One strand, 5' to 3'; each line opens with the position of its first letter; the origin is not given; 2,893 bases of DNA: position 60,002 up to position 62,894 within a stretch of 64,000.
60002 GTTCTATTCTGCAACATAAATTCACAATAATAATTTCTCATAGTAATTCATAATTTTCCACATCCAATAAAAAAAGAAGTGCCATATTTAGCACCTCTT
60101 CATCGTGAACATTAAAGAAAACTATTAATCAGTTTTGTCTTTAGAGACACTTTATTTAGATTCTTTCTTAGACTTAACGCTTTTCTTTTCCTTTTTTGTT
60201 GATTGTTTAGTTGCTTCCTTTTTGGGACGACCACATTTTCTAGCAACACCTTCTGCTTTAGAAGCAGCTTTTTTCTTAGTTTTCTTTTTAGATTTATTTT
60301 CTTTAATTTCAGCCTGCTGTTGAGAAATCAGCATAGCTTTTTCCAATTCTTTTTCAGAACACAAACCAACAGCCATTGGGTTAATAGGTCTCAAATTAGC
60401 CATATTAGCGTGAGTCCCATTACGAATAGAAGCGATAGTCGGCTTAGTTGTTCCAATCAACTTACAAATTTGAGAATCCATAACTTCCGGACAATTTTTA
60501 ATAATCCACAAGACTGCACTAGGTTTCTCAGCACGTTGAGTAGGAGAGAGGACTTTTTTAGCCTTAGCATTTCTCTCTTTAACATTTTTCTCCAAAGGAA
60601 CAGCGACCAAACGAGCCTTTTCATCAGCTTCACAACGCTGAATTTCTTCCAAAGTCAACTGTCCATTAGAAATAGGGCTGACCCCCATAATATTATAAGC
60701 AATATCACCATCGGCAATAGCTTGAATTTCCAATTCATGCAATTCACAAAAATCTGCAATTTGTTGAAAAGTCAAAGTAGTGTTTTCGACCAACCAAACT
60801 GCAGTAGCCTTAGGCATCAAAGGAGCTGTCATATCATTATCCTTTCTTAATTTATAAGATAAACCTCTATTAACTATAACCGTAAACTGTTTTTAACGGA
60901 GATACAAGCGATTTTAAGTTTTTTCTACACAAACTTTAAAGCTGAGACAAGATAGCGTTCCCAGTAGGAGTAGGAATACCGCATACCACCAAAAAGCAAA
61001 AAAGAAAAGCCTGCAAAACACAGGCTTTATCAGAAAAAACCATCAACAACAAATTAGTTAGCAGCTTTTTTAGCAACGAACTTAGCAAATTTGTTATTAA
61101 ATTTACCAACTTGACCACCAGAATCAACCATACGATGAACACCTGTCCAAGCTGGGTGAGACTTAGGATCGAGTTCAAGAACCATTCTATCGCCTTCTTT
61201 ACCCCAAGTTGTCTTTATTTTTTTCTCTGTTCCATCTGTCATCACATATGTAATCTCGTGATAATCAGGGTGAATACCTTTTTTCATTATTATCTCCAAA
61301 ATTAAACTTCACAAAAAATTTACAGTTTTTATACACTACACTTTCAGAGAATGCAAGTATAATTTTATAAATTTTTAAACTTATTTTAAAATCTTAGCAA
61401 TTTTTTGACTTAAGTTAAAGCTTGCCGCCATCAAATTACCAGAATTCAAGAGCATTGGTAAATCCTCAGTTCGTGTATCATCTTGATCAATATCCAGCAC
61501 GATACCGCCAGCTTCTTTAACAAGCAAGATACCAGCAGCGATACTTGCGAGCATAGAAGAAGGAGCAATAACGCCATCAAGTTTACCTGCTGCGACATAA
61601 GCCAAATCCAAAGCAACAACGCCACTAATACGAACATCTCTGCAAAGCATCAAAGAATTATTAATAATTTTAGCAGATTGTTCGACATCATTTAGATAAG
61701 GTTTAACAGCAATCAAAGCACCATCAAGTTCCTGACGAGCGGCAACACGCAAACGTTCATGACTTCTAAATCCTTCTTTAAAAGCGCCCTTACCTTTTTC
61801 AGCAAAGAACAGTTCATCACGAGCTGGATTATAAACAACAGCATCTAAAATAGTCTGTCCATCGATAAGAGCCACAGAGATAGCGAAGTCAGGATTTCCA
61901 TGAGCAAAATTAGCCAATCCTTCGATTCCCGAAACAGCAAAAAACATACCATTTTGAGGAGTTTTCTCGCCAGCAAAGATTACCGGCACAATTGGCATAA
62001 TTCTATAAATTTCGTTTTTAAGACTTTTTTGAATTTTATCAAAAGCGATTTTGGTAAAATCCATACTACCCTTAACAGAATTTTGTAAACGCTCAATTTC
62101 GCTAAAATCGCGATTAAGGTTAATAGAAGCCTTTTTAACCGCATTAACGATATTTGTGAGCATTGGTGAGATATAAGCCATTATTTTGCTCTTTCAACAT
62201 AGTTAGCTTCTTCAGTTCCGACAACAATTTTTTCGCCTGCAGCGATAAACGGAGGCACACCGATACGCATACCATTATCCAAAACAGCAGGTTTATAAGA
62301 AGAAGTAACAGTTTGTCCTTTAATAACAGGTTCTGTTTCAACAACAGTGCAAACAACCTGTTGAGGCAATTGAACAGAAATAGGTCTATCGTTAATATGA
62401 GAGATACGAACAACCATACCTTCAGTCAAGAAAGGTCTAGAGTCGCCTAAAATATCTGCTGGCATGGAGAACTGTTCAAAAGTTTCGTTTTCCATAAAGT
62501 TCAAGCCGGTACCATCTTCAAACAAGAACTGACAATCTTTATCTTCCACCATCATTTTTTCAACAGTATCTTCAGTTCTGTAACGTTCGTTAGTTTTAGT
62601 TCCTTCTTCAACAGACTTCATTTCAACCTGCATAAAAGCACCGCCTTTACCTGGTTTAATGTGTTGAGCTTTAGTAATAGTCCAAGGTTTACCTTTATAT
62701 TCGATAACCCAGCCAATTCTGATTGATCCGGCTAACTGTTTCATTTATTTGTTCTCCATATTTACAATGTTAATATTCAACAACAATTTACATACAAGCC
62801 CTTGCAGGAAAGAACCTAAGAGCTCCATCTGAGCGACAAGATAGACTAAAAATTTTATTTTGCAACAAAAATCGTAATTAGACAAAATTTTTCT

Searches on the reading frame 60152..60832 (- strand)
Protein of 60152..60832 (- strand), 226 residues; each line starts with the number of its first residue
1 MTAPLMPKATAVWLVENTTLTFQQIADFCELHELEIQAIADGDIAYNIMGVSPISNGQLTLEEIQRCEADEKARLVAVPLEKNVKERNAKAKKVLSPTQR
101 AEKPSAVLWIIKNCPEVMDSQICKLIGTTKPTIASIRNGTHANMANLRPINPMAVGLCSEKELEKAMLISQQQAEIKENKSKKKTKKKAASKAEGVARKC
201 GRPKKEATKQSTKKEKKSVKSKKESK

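Call 75: search_protein_families(library=pfam, proteins=[window:60152-60832:-], max_evalue=0.01)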
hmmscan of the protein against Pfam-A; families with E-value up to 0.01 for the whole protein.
window:60152-60832:- (226 aa): 1 family
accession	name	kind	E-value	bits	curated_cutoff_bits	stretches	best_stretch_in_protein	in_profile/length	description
PF06242.16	TrcR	-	3.8e-47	160.3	22.2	1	34-167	1-134/139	Transcriptional cell cycle regulator TrcR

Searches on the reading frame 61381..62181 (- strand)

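Call 75: search_protein_families(library=pfam, proteins=[window:61381-62181:-], max_evalue=0.01)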
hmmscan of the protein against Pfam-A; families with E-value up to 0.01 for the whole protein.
window:61381-62181:- (266 aa): 1 family
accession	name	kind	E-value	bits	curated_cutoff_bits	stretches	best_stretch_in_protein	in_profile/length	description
PF00459.30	Inositol_P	-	3.8e-31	109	27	1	7-262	5-263/271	Inositol monophosphatase family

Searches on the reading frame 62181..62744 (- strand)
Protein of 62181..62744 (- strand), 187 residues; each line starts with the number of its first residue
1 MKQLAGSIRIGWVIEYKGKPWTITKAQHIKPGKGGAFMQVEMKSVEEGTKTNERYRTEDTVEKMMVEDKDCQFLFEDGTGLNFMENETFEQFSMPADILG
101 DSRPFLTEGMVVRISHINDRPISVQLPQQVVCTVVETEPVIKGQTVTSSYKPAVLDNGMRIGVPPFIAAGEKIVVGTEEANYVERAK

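Call 75: search_protein_families(library=pfam, proteins=[window:62181-62744:-], max_evalue=0.01)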
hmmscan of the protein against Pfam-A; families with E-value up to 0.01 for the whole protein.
window:62181-62744:- (187 aa): 3 families
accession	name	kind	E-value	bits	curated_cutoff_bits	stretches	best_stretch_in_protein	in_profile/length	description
PF09285.17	Elong-fact-P_C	-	6.8e-23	80.6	25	1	130-185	1-56/56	Elongation factor P, C-terminal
PF08207.18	EFP_N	-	1.3e-21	76.8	23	1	5-61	2-58/58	Elongation factor P (EF-P) KOW-like domain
PF01132.26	EFP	-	2.1e-18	66.5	27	1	69-122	1-54/54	Elongation factor P (EF-P) OB domain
